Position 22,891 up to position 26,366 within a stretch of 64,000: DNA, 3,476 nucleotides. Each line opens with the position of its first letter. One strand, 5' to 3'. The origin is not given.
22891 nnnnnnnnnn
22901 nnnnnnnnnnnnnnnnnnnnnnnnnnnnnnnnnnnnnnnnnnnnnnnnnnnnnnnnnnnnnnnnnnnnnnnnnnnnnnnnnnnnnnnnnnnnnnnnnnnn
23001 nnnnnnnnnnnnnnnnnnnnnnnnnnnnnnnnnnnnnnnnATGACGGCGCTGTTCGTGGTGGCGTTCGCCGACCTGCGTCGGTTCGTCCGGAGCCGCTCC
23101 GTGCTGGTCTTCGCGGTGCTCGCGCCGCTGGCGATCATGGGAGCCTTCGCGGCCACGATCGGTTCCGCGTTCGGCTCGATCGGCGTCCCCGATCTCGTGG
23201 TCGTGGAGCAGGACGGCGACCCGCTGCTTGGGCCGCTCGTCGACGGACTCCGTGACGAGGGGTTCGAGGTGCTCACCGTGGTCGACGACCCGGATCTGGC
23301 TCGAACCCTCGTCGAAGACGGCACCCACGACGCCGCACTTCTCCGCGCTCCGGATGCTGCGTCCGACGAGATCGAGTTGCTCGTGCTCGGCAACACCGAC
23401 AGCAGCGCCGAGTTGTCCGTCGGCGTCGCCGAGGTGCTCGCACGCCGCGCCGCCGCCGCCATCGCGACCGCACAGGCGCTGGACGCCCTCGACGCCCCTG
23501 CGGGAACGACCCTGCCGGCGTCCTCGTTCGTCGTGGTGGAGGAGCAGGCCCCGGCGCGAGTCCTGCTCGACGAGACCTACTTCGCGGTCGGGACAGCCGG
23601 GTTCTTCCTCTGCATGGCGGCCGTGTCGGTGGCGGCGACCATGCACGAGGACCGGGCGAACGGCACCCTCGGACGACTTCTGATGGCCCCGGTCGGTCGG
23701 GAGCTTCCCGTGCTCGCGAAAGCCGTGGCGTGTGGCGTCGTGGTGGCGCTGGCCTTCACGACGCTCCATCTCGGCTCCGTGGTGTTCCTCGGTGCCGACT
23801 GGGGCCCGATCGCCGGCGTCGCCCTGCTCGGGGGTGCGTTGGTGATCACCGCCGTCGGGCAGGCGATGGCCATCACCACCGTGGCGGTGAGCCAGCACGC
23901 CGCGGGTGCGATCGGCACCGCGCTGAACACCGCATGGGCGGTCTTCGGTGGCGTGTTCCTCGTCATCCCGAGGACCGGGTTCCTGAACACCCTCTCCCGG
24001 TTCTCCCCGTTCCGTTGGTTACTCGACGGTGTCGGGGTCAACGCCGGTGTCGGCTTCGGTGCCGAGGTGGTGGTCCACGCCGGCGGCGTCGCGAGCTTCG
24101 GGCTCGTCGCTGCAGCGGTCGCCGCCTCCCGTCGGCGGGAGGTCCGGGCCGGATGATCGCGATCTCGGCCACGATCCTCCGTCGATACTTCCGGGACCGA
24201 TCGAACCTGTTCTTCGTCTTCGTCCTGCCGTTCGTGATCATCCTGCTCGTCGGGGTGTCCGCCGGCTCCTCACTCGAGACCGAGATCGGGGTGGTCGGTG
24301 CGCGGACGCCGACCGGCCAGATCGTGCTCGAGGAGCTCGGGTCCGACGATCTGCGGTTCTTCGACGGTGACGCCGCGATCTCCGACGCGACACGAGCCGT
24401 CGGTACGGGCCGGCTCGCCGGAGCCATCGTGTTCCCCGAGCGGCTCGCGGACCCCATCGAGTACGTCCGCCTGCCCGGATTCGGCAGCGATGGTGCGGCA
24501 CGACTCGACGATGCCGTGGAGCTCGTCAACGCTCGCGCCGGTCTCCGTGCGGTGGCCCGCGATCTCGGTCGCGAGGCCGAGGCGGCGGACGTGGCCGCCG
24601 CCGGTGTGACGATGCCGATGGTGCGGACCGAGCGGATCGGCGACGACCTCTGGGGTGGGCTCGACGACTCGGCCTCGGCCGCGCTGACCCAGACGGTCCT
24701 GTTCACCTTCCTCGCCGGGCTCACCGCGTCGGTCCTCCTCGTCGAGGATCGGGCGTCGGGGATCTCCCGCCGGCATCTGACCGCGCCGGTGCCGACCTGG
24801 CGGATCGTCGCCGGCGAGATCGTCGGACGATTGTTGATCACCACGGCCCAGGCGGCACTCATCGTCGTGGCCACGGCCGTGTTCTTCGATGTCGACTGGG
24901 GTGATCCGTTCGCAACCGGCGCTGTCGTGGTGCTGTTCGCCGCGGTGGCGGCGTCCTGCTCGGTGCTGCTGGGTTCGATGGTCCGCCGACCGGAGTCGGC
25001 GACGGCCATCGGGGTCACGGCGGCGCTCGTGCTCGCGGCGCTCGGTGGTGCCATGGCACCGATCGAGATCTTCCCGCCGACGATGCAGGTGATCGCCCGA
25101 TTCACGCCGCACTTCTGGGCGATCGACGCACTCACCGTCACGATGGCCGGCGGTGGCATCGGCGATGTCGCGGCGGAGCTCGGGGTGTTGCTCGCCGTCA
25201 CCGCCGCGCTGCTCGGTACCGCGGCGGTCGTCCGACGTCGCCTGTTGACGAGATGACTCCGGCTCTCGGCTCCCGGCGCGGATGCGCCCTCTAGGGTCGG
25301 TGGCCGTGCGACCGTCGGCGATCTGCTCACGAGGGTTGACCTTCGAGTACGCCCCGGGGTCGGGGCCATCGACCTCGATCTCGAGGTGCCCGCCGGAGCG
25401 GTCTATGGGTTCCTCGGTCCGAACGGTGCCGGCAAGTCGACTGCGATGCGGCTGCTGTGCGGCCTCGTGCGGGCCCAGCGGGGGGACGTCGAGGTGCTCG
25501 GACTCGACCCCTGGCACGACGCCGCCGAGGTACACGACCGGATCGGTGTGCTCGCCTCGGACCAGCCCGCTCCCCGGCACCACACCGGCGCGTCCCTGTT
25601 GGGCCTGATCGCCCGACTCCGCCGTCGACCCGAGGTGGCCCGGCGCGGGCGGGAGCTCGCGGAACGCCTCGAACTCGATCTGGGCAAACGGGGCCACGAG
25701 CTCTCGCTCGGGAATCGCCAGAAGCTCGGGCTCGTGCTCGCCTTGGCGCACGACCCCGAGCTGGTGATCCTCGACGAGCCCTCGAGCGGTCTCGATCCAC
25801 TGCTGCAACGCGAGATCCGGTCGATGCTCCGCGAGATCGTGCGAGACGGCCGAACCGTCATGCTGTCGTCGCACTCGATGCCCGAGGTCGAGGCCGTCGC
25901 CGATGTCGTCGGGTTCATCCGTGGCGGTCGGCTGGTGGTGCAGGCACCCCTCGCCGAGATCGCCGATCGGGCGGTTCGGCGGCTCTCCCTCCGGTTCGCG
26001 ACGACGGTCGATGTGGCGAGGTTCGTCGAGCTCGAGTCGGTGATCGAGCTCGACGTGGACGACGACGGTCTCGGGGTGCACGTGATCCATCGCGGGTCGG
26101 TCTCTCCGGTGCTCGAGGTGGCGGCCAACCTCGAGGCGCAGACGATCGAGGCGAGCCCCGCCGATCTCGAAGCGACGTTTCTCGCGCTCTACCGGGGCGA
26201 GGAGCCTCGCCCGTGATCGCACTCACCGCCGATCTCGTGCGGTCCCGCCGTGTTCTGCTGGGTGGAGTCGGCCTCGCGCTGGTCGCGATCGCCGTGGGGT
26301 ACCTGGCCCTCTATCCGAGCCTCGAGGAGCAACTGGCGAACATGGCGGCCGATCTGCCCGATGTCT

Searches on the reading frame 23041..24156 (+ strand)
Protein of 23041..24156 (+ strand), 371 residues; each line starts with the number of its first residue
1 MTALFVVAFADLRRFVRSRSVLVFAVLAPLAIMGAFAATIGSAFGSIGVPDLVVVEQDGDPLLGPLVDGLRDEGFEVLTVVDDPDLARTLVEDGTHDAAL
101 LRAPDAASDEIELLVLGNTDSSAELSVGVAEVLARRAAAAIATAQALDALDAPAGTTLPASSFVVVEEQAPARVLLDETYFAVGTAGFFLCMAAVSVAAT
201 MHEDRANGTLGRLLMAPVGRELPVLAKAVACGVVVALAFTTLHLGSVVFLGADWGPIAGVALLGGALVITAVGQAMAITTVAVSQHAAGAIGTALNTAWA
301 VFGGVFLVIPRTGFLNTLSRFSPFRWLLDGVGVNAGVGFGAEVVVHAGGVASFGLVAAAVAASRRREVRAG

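Call 48: search_protein_families(library=pfam, proteins=[window:23041-24156:+], max_evalue=0.001)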
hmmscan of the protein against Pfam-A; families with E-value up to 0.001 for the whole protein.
window:23041-24156:+ (371 aa): 4 families
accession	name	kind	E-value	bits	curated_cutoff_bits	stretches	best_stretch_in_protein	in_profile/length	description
PF12698.13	ABC2_membrane_3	-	8.1e-15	55.2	31.6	1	19-361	1-345/347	ABC-2 family transporter protein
PF01061.29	ABC2_membrane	-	1.5e-12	47.9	26.9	1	183-332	52-207/211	ABC-2 type transporter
PF12679.13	ABC2_membrane_2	-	1.7e-09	37.8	27.2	1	7-329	3-240/283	ABC-2 family transporter protein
PF12730.13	ABC2_membrane_4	-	7.2e-05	23.3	27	1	179-283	50-163/179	ABC-2 family transporter protein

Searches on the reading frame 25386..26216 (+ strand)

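Call 48: search_protein_families(library=pfam, proteins=[window:25386-26216:+], max_evalue=0.001)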
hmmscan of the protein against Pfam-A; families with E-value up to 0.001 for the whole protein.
window:25386-26216:+ (276 aa): 2 families
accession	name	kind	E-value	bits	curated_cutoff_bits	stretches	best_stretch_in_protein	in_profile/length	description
PF00005.33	ABC_tran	-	3e-20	73.7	25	1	2-133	9-136/137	ABC transporter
PF13304.12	AAA_21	-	3.4e-16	60.6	27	1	104-167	236-301/304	AAA domain, putative AbiEii toxin, Type IV TA system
